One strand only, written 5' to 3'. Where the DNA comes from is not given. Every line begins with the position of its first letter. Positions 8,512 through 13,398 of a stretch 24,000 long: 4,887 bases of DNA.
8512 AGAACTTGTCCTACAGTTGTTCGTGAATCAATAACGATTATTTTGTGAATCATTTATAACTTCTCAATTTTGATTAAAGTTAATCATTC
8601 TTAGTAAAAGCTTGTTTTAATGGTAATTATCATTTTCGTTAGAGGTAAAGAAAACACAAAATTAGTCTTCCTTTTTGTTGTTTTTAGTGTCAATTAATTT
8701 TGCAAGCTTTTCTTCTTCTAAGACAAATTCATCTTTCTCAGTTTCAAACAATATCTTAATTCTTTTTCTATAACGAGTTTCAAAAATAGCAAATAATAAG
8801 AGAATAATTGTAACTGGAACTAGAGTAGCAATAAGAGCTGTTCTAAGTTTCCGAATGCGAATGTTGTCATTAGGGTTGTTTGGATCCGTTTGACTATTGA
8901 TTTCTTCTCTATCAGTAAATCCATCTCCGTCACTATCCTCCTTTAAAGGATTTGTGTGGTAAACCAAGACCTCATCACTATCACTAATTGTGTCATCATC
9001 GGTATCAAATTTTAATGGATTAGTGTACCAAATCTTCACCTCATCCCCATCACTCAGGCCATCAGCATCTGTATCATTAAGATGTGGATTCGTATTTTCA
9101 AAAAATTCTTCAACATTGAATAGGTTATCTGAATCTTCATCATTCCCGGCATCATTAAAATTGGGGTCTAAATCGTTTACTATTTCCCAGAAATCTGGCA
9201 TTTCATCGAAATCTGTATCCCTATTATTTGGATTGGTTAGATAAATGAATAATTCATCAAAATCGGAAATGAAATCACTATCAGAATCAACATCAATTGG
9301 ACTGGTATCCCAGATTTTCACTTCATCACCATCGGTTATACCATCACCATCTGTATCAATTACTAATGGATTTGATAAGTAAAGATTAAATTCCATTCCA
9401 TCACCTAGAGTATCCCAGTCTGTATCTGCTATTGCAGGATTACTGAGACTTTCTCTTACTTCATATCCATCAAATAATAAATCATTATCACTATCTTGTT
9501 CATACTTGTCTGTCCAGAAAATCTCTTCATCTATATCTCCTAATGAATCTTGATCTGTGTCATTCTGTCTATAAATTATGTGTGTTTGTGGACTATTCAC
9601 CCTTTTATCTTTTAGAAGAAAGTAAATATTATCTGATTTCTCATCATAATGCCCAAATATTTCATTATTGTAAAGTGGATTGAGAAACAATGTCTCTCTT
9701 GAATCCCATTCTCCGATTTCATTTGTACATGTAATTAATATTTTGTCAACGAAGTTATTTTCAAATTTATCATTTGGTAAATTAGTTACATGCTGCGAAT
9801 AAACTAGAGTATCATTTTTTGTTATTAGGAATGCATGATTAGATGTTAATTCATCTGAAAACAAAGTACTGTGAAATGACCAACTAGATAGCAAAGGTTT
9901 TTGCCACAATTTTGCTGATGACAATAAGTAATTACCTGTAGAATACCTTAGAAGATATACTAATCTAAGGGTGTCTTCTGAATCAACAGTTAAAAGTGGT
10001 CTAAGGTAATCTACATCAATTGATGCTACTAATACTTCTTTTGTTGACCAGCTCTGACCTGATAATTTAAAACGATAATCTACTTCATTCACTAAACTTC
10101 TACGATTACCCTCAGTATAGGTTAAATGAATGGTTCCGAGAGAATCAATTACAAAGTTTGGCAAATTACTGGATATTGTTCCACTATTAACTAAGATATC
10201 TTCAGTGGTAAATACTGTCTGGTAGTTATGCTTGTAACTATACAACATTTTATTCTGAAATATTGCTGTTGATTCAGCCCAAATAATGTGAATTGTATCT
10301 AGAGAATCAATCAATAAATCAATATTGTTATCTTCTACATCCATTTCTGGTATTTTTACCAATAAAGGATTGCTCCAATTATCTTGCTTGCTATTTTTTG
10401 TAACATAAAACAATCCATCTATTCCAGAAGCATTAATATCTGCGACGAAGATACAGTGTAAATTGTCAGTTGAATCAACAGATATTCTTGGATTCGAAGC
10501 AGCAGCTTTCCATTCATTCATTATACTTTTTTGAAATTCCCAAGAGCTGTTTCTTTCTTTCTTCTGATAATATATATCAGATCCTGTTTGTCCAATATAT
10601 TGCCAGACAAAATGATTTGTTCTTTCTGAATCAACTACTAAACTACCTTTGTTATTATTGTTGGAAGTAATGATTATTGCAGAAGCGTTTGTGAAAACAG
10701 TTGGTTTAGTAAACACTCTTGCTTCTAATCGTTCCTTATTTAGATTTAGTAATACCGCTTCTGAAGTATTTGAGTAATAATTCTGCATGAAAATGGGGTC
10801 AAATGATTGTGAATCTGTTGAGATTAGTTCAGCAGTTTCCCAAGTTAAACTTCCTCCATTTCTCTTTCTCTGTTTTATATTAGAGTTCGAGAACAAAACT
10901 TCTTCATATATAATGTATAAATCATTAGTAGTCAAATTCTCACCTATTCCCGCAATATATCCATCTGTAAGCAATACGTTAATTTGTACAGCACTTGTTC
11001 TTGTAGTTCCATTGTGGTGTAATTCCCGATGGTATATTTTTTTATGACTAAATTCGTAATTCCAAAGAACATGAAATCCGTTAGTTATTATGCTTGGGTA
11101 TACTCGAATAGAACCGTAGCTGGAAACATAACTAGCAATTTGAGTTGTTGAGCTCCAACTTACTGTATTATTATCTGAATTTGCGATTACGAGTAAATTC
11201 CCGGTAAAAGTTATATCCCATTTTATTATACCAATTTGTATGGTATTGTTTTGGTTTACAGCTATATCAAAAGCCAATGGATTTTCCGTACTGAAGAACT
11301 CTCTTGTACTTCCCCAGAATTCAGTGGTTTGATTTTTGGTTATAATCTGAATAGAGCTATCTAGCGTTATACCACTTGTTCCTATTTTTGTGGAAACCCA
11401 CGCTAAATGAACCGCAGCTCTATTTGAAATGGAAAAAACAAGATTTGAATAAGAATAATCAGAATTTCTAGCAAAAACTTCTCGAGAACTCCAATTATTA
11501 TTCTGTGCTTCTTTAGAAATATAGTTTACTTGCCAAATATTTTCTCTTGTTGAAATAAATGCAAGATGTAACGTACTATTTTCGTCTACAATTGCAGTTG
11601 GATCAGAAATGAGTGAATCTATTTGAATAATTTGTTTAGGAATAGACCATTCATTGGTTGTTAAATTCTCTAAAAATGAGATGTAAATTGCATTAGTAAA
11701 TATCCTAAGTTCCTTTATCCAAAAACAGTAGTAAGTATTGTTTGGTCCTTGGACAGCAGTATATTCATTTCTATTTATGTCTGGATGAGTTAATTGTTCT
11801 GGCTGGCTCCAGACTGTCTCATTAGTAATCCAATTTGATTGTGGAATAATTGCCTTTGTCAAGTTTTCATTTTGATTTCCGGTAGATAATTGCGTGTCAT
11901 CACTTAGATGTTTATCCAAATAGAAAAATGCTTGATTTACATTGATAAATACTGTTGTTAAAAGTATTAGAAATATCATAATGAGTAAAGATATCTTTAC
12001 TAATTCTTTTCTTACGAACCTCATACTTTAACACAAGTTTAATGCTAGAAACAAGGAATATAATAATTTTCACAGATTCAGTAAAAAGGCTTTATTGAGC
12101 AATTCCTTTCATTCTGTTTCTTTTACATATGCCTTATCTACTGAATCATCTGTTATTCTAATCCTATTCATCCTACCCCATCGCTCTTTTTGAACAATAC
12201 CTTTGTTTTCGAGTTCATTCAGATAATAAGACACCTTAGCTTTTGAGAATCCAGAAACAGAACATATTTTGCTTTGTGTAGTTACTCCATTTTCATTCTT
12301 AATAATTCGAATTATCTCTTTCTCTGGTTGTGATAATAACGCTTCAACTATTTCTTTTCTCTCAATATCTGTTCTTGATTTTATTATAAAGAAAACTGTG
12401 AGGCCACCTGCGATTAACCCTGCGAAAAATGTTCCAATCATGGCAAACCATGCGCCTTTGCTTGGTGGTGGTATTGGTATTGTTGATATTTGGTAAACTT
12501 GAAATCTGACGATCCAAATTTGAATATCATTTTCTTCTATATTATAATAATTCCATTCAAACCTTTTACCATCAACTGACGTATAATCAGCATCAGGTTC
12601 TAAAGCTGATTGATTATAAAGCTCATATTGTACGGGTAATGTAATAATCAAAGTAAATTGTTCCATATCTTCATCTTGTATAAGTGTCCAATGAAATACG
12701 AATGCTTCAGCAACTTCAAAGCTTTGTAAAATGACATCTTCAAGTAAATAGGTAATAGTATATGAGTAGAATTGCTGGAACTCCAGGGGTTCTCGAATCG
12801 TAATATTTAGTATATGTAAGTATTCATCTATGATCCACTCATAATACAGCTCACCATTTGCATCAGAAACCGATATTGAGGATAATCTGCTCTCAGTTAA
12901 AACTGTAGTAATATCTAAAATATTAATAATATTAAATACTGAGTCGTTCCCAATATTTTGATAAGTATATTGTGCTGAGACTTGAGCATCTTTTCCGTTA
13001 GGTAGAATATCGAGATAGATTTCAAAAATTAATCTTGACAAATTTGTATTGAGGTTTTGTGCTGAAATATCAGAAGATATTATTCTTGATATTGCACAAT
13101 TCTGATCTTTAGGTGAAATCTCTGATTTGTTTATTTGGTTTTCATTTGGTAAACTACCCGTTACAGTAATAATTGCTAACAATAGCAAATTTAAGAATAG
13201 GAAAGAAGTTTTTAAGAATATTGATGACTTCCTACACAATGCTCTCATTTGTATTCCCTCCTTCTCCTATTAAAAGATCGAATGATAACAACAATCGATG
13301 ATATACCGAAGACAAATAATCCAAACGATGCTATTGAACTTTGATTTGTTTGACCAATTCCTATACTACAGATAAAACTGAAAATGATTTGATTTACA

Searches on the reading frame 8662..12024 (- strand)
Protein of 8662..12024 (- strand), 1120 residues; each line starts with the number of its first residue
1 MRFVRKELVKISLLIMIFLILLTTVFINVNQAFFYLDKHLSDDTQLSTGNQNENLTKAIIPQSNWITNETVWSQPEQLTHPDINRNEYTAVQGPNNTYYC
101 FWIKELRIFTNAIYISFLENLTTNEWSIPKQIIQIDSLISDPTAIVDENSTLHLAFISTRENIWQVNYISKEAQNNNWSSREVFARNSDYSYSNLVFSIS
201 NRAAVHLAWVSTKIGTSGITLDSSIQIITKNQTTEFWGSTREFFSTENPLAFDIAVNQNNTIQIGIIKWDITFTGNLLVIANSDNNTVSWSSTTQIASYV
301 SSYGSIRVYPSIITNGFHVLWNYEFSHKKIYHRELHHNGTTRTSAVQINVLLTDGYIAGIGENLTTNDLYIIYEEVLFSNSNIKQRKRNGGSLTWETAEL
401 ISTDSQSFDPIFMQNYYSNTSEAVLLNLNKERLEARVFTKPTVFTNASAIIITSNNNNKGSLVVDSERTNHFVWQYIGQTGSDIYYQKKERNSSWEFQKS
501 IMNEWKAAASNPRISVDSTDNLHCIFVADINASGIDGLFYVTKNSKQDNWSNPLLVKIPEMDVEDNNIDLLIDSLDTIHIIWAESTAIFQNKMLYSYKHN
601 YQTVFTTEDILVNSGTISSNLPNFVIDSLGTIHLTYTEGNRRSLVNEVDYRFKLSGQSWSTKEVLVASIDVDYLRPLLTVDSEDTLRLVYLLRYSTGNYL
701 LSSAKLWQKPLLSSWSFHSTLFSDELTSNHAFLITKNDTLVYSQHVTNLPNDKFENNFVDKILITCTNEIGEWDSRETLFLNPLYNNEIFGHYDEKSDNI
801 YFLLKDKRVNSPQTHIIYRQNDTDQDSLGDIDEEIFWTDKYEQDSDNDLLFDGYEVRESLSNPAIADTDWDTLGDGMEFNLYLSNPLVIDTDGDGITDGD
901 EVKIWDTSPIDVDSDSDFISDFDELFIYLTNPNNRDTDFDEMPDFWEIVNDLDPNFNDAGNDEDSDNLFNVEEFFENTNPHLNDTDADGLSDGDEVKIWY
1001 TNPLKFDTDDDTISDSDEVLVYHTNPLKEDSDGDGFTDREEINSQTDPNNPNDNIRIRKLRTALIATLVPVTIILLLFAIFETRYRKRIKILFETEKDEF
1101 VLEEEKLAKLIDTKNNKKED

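Call 19: search_protein_families(library=pfam, proteins=[window:8662-12024:-], max_evalue=0.001)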
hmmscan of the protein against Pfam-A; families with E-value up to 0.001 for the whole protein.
window:8662-12024:- (1120 aa): 2 families
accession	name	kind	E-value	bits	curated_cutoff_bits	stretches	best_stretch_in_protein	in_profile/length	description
PF18884.5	TSP3_bac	-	1.9e-17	63.2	25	3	1030-1051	1-22/22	Bacterial TSP3 repeat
PF03495.19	Binary_toxB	-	7.8e-05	23.2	25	0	984-1048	2-66/78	Clostridial binary toxin B/anthrax toxin PA Ca-binding domain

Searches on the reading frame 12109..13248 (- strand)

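Call 19: search_protein_families(library=pfam, proteins=[window:12109-13248:-], max_evalue=0.001)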
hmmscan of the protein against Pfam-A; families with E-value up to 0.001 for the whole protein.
window:12109-13248:- (379 aa): 6 families
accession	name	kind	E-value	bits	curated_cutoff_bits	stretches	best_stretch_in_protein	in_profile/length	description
PF24034.1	DUF7343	-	8.8e-14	51.5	27.6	1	307-365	3-61/62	Domain of unknown function (DUF7343)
PF13412.12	HTH_24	-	5e-07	29.6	21.9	1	309-353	5-48/48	Winged helix-turn-helix DNA-binding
PF12802.13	MarR_2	-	1.8e-05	25.2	27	1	309-356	7-54/61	MarR family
PF13463.12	HTH_27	-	0.00012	22.7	22.2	1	305-367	1-66/68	Winged helix DNA-binding domain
PF01047.28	MarR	-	0.00018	21.7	24.6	1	305-356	1-51/59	MarR family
PF01978.25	TrmB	-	0.0003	21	25.6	1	319-356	19-56/68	Sugar-specific transcriptional regulator TrmB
